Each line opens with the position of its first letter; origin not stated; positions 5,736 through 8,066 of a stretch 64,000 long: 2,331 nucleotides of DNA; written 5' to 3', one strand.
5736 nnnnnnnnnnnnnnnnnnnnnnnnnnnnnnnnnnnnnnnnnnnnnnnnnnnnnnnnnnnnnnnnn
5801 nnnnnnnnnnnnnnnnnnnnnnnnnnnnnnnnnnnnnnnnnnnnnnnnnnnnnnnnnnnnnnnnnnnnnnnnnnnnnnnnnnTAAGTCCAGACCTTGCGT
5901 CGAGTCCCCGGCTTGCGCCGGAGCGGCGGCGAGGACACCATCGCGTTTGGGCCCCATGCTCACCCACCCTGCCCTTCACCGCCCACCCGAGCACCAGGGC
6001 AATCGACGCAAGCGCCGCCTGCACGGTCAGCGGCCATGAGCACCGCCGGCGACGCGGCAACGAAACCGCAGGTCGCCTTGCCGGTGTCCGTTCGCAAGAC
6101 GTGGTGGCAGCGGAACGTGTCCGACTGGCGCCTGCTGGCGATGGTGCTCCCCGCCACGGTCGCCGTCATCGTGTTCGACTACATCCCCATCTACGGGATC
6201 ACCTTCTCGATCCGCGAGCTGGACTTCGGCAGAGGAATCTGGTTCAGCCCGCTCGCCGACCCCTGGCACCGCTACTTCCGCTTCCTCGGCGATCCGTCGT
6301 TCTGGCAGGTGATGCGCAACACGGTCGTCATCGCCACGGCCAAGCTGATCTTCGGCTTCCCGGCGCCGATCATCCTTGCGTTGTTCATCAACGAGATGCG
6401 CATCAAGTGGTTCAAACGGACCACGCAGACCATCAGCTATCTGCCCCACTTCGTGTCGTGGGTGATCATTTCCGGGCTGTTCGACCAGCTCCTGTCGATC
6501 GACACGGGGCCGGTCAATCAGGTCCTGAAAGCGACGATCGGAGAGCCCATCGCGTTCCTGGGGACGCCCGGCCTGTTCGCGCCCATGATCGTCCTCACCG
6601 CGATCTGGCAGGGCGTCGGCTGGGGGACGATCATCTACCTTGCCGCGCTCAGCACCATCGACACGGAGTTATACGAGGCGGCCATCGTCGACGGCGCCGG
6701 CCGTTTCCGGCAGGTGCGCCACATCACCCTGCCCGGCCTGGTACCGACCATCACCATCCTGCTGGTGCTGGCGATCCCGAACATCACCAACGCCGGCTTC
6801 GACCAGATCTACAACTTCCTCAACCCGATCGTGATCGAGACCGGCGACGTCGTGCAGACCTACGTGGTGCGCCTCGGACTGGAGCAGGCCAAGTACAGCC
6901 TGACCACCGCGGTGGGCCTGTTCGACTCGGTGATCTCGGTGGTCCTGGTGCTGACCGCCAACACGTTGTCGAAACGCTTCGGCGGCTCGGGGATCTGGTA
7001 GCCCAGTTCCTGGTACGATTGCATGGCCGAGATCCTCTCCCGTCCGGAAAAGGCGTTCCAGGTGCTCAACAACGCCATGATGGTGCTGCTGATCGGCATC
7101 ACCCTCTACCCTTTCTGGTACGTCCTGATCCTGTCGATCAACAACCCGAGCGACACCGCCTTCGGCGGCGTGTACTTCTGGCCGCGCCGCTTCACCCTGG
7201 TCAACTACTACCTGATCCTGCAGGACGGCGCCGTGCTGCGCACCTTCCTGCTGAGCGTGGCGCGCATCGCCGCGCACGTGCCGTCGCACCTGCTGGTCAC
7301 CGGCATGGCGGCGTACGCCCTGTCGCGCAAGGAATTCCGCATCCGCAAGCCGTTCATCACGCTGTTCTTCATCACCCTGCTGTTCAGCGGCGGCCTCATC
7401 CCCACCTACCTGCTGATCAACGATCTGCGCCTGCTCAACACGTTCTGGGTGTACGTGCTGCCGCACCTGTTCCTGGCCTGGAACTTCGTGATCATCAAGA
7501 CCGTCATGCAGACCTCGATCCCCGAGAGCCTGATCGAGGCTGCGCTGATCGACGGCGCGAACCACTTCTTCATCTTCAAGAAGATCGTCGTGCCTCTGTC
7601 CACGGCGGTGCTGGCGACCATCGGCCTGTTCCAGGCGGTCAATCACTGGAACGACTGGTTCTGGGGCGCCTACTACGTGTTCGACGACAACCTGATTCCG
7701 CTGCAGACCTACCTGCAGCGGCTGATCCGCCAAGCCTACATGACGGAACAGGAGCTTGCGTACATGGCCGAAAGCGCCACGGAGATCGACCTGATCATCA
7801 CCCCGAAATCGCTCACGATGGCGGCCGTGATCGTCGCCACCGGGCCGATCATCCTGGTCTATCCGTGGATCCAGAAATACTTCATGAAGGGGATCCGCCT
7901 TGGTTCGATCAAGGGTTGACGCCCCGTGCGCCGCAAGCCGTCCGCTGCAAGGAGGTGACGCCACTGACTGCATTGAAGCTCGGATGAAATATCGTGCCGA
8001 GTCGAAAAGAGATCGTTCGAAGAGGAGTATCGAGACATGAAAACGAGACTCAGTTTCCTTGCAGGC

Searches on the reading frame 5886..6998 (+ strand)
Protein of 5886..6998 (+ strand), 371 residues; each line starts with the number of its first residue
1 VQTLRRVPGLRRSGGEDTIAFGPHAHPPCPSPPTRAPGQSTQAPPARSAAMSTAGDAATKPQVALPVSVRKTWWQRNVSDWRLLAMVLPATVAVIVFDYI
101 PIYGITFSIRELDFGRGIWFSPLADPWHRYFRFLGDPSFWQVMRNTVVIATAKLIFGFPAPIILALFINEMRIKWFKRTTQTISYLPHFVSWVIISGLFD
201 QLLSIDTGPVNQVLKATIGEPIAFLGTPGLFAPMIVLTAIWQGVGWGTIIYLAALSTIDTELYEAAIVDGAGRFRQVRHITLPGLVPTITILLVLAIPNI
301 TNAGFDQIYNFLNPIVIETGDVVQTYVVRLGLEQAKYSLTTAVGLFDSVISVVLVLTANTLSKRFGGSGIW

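Call 63: search_protein_families(library=pfam, proteins=[window:5886-6998:+], max_evalue=0.001)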
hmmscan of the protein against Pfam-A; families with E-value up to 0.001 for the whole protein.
window:5886-6998:+ (371 aa): 1 family
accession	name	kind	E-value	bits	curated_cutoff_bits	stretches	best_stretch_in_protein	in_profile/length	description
PF00528.27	BPD_transp_1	-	7e-18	65.4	26.4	1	157-360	1-177/184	Binding-protein-dependent transport system inner membrane component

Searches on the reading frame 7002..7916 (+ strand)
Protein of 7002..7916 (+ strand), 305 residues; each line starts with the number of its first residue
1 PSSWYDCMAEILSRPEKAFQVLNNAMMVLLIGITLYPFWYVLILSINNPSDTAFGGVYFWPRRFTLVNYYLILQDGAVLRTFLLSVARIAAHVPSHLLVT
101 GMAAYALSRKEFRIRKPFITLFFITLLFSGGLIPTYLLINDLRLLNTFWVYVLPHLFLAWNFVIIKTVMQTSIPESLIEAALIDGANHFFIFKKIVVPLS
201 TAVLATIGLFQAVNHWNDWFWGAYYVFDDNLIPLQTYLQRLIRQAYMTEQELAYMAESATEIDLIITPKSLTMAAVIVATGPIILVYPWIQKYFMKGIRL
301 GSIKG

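Call 63: search_protein_families(library=pfam, proteins=[window:7002-7916:+], max_evalue=0.001)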
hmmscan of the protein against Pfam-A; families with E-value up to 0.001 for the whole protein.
window:7002-7916:+ (305 aa): 1 family
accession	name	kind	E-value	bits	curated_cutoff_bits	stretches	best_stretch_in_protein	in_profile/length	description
PF00528.27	BPD_transp_1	-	1.4e-09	38.4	26.4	1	81-299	18-183/184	Binding-protein-dependent transport system inner membrane component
